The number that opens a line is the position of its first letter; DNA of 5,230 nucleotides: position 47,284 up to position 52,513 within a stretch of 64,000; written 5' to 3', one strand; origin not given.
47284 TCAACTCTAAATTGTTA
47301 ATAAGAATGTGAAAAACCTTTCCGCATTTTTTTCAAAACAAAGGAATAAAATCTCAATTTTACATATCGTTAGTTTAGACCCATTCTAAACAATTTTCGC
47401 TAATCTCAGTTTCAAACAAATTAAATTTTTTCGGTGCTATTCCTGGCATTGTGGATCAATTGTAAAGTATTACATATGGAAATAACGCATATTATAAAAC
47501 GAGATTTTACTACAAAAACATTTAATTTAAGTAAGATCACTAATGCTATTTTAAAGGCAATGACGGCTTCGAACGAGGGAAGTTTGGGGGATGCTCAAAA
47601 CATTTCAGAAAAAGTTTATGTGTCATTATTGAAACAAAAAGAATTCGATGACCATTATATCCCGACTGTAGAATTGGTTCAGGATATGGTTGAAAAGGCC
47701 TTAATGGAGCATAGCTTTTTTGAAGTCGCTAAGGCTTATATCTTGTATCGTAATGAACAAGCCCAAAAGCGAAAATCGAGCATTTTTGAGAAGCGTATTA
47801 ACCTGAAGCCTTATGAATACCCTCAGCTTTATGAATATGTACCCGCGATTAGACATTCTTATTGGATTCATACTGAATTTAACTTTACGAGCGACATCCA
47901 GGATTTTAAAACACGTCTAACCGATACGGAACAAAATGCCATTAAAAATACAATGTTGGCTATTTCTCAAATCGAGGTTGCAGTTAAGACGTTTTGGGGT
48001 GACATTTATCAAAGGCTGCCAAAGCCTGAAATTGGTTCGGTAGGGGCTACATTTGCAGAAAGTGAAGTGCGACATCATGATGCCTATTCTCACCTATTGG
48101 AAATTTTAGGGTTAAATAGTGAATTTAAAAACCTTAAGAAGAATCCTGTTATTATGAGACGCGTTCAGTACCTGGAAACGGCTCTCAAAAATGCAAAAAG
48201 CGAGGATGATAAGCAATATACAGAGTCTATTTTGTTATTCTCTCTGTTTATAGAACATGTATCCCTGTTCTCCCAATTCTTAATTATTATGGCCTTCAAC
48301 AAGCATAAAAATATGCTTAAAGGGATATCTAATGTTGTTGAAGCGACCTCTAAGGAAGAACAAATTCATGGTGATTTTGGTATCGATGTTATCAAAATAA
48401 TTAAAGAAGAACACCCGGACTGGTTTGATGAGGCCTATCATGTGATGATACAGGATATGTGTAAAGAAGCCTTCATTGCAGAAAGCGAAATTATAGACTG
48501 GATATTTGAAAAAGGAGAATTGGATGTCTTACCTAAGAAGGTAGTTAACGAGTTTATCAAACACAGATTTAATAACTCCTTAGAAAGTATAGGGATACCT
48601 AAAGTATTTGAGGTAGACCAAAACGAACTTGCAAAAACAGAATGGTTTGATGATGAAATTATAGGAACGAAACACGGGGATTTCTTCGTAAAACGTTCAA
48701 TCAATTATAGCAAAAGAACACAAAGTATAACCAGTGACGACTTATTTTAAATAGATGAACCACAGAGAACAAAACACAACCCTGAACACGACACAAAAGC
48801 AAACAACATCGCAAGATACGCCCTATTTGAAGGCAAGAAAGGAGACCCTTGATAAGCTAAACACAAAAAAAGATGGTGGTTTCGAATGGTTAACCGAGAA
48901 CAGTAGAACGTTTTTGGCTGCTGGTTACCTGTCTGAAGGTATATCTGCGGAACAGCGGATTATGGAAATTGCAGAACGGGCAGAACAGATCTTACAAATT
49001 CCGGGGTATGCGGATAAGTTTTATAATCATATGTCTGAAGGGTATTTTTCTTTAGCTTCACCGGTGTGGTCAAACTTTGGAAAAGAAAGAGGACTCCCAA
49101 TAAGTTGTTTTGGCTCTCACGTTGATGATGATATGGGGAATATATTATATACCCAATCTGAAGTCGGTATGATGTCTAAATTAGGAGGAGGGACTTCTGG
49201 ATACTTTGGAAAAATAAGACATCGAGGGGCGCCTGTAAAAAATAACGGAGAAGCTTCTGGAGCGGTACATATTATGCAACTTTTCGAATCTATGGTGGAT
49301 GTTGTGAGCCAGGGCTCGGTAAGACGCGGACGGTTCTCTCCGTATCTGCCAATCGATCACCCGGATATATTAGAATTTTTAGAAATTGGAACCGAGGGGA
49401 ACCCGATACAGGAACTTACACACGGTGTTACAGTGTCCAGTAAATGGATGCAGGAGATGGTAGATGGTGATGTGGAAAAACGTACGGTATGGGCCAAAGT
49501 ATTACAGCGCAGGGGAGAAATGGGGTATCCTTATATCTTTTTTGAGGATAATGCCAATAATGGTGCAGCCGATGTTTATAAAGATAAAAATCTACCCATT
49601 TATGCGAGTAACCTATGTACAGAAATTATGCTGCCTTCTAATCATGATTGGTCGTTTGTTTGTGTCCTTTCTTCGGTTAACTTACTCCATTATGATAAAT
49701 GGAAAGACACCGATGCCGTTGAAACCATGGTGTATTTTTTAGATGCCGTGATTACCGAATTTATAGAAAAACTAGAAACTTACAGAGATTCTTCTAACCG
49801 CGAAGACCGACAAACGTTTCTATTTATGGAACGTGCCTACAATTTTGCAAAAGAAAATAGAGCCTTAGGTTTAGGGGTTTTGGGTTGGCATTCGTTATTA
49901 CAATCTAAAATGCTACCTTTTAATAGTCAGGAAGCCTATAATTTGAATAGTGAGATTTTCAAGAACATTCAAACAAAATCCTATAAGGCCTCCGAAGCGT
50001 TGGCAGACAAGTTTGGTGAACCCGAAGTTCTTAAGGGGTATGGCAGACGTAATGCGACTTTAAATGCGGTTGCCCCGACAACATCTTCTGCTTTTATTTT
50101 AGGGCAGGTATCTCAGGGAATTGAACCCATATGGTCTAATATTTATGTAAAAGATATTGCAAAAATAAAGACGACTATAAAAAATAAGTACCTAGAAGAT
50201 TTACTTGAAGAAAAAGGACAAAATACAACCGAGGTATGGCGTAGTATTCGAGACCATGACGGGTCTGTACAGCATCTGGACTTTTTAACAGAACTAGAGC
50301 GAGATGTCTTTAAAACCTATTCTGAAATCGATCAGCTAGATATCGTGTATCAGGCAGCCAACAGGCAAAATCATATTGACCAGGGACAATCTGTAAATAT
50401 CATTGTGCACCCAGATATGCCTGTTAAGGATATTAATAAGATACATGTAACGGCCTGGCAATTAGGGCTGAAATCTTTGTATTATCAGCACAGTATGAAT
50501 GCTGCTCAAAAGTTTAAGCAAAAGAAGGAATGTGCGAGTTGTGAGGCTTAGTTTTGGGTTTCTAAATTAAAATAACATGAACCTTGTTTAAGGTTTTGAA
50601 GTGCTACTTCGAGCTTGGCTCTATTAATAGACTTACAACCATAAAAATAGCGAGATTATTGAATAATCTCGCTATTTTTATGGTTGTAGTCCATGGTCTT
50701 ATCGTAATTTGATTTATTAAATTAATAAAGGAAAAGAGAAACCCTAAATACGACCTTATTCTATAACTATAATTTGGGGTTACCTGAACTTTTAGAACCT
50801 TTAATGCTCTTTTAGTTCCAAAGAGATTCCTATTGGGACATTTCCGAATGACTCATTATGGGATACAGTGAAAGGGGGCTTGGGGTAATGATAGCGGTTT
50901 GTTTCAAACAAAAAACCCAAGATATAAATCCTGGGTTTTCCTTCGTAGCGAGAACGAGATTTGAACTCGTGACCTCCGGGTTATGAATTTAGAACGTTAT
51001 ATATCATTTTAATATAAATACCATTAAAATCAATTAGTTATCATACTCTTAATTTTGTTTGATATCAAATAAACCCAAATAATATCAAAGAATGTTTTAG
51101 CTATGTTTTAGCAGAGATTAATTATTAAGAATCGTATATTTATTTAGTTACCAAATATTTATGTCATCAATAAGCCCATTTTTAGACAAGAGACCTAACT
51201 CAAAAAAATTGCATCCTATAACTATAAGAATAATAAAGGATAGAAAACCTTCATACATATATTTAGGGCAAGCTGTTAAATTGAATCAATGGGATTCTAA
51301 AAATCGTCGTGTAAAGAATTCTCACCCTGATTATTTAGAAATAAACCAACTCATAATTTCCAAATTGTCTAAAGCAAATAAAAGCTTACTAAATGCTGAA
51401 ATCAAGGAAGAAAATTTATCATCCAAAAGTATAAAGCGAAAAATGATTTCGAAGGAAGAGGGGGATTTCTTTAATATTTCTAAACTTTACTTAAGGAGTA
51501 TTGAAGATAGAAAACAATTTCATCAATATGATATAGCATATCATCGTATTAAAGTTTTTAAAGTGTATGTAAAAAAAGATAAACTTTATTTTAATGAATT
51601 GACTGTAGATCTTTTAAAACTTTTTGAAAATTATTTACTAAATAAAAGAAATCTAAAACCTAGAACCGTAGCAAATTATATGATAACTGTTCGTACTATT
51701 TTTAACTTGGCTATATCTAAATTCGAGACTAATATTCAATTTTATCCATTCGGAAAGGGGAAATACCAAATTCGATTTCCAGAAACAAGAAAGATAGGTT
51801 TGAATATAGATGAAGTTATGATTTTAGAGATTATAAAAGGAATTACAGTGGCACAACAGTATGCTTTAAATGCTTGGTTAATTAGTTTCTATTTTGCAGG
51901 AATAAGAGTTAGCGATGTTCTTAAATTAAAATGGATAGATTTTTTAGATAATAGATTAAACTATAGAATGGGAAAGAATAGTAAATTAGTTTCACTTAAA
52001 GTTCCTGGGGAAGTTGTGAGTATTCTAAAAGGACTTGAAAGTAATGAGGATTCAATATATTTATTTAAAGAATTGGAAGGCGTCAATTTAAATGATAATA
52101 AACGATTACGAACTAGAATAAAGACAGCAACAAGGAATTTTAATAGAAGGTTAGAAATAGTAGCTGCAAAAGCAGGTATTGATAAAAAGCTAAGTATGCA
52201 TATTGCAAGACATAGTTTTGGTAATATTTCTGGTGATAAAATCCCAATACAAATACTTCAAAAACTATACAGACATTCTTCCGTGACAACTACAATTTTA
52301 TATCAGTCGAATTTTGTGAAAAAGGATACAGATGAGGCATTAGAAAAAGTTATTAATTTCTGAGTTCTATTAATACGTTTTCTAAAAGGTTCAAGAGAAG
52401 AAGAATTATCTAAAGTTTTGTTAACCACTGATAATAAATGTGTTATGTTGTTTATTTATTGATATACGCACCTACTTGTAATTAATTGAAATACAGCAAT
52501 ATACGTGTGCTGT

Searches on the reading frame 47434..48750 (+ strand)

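Call 45: search_protein_families(library=pfam, proteins=[window:47434-48750:+], max_evalue=0.0001)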
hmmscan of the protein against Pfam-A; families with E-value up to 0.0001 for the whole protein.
window:47434-48750:+ (438 aa): 2 families
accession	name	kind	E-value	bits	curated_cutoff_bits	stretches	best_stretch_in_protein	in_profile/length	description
PF00268.27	Ribonuc_red_sm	-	1.9e-62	211.6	33.6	1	121-396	1-279/281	Ribonucleotide reductase, small chain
PF03477.21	ATP-cone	-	5e-22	78.7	25.8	1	19-109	2-86/88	ATP cone domain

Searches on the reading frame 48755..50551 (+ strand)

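Call 45: search_protein_families(library=pfam, proteins=[window:48755-50551:+], max_evalue=0.0001)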
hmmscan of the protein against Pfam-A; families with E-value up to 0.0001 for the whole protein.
window:48755-50551:+ (598 aa): 2 families
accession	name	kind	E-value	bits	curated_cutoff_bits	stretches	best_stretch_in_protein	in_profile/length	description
PF02867.20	Ribonuc_red_lgC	-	8.1e-95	318.8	23.9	3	426-577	373-522/523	Ribonucleotide reductase, barrel domain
PF00317.26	Ribonuc_red_lgN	-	2.5e-08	34.3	28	1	46-113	3-77/77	Ribonucleotide reductase, all-alpha domain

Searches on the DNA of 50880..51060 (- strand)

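Call 81: search_dna_similar(query=window:50925-50995:-, collection=phages, mode=distant, max_evalue=0.01, max_rows=8)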
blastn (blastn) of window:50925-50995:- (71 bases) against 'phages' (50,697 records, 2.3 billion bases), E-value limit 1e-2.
Records with a match: 2; places in all: 2; records where one place covers at least 80% of the query: 1.
Best place of each record, by identity: 80-90% 1; 60-80% 1.
By first word of the organism name: Bacteriophage 1; Caudoviricetes 1.
By host as written in the record: - 2.
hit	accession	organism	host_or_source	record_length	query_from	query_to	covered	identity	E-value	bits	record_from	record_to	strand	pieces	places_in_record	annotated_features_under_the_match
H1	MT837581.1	Bacteriophage sp.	human fecal samples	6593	10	70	86%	75.4%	4e-3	46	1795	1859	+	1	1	record has no annotation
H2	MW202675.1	Caudoviricetes sp.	Manatee Spring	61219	10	51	59%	83.3%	4e-3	46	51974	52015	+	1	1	none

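Call 82: search_rna_families(source=window, start=50880, end=51060, threshold=evalue, max_evalue=10, show_alignments=2)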
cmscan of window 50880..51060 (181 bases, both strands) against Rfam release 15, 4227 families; matches with E-value up to 10: 15.
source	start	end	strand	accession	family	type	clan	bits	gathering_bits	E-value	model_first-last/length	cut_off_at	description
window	50892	50984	-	RF02621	BSnc120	Gene; sRNA;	-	20.7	114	0.016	1-88/88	no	Brucella sRNA 120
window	50900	50969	-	RF00121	MicC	Gene; sRNA;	-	19.9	90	0.63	1-123/123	no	MicC RNA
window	50909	50939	-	RF03535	TEG147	Cis-reg;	-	16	56.1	1.2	1-60/60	no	Staphylococcus aureus small RNA TEG147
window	50906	50969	-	RF02618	SSRC34_2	Gene; sRNA;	-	15.8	48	2.5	1-125/125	no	Streptococcus sRNA 34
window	50906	51014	-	RF02449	ncr1015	Gene; sRNA;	-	15.8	60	6.9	1-121/121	no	Bacillus sRNA ncr1015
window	50945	51007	+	RF04354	Plastid-ycf2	Cis-reg;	-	15.4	65.7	1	1-75/75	no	Plastid-ycf2 5UTR RNA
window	50910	50942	+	RF03535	TEG147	Cis-reg;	-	13.6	56.1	5.4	1-60/60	no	Staphylococcus aureus small RNA TEG147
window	50907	50996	-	RF02630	Hrs12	Gene; sRNA;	-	13.5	70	8.5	1-87/87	no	Hfq-regulated sRNA 12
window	50946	50992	+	RF04351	Plastid-psbl-rps4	Cis-reg;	-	13.3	68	2.8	1-53/53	no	Plastid-psbl-rps4 3UTR RNA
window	50897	51057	+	RF01819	RsaD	Gene; sRNA;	-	13.1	50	3.5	1-189/189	no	RNA Staph. aureus D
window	50943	50957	+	RF02926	DUF2693-FD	Gene; sRNA;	-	11.7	44.5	8.4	27-41/49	no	DUF2693-FD RNA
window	50907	50961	-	RF02278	Betaproteobacteria_toxic_sRNA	Gene; sRNA;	-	10.8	50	9.2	1-64/64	no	Betaproteobacteria toxic small RNA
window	50924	51054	+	RF00552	rncO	Cis-reg;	-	9.1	43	7.7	1-214/214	no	rncO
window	50955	51060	+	RF01295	SCARNA7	Gene; snRNA; snoRNA; scaRNA;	-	9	65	1.6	1-116/330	3'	Small Cajal body-specific RNA 7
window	50954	50971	-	RF00023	tmRNA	Gene;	CL00001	8.3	47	0.11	346-363/374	no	transfer-messenger RNA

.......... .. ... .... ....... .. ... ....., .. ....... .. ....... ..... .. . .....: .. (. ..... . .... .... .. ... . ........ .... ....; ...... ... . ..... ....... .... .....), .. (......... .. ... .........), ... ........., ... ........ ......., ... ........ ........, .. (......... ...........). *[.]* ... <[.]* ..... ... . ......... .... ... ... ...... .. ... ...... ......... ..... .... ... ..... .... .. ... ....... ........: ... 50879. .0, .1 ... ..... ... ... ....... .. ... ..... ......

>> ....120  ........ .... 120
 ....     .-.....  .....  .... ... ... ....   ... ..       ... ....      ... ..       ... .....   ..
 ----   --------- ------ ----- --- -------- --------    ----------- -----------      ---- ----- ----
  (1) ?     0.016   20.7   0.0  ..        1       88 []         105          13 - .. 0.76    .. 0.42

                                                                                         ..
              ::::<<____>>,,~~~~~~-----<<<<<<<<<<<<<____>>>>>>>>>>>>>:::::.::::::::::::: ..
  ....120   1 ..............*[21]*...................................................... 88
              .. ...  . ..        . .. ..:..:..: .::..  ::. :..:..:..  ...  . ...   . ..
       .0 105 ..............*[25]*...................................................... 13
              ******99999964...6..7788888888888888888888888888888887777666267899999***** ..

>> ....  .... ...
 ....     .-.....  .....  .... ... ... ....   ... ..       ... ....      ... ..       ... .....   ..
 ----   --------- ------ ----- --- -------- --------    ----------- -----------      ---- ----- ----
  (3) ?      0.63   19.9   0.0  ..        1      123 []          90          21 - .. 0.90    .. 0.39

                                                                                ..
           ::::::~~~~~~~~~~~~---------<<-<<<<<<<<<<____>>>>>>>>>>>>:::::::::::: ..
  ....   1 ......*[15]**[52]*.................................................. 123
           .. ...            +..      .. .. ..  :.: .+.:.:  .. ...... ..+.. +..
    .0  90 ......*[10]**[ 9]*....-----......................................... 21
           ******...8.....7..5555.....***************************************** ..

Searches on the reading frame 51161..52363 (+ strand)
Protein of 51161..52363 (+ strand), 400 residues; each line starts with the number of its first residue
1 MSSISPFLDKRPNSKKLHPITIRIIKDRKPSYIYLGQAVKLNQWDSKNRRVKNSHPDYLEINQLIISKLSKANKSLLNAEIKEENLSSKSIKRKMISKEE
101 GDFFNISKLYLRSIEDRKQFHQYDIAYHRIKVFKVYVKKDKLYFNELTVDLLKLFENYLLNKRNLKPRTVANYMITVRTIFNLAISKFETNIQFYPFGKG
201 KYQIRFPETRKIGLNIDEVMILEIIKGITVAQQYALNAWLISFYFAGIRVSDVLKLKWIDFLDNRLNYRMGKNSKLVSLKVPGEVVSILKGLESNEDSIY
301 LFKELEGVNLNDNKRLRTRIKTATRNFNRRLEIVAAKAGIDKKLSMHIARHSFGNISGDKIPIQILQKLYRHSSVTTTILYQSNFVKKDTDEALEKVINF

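Call 7: search_protein_families(library=ncbifam, proteins=[window:51161-52363:+], max_evalue=1)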
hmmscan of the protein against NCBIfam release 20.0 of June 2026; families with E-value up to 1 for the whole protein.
window:51161-52363:+ (400 aa): 7 families
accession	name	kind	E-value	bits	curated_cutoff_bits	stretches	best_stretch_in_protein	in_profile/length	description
NF001399.0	PRK00283.1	subfamily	7.2e-14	51.7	279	1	130-382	34-281/300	tyrosine recombinase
TIGR02225.1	recomb_XerD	equivalog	1.3e-12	47.7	329.6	1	130-382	25-272/290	site-specific tyrosine recombinase XerD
NF040815.2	recomb_XerA_Arch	equivalog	1.4e-12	47.7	220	1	130-383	24-253/263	site-specific tyrosine recombinase/integron integrase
TIGR02224.1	recomb_XerC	equivalog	1.4e-09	37.8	335.15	1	143-382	40-275/295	tyrosine recombinase XerC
TIGR02249.1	integrase_gron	subfamily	3.1e-08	33.3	265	2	319-382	234-298/315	integron integrase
NF011946.0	PRK15417.1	equivalog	1.7e-06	27.5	435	1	324-383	254-314/337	integron integrase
TIGR01461.1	greB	equivalog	0.0073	16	171.05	1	15-87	66-138/156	transcription elongation factor GreB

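Call 8: search_protein_families(library=pfam, proteins=[window:51161-52363:+], max_evalue=1)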
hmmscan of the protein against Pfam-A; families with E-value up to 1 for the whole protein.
window:51161-52363:+ (400 aa): 5 families
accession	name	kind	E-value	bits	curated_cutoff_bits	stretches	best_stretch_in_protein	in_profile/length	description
PF17293.8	Arm-DNA-bind_5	-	8.9e-16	58.6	22.6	1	9-92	4-87/87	Arm DNA-binding domain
PF13102.12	Phage_int_SAM_5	-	2.7e-13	50.5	22.3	1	102-196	1-94/98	Phage integrase SAM-like domain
PF00589.27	Phage_integrase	-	1.2e-12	48.4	27.1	1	238-384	26-168/172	Phage integrase family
PF02899.23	Phage_int_SAM_1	-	0.0083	16.8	22.3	1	131-184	27-79/83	Phage integrase, N-terminal SAM-like domain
PF15575.11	Imm49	-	0.058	13.4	30.1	1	123-170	138-187/217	Immunity protein 49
